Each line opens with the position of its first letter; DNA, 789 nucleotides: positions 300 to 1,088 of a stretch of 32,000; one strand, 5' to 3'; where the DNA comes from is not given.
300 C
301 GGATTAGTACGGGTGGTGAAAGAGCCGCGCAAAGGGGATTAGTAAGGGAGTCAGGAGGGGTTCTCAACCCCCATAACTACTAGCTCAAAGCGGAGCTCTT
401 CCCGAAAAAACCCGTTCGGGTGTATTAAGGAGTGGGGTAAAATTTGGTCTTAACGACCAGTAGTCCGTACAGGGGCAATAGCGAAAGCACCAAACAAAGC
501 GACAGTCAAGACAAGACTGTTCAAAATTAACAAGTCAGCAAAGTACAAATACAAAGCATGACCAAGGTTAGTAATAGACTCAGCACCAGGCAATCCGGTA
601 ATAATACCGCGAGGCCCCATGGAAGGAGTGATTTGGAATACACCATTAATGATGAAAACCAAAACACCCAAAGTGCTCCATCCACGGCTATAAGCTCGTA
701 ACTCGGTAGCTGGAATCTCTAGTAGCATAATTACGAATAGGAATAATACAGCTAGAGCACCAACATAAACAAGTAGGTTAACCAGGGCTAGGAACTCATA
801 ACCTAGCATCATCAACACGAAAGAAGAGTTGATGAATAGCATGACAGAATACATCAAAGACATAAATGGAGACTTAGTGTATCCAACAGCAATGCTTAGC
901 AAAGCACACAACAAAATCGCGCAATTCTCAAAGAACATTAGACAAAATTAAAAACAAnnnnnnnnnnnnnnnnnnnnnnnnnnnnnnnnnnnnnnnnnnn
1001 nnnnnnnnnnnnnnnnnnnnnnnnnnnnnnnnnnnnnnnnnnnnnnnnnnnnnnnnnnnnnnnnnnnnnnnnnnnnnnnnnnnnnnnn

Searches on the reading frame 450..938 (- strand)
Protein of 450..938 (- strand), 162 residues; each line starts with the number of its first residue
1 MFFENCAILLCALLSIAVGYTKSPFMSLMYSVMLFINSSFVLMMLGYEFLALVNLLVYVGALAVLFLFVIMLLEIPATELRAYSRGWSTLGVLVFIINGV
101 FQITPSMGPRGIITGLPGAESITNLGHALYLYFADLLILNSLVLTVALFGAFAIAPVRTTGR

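Call 38: search_protein_families(library=pfam, proteins=[window:450-938:-])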
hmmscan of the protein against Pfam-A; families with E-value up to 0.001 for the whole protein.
window:450-938:- (162 aa): 1 family
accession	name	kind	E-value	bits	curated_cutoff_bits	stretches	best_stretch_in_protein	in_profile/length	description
PF00499.25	Oxidored_q3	-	2.1e-20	73.4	33.2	1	15-154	2-146/146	NADH-ubiquinone/plastoquinone oxidoreductase chain 6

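Call 67: find_encoding_contigs(protein=window:450-938:-, flank=10000, max_places=8)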
Protein window:450-938:- (162 aa): no gene with exactly this product is on record in the collection.
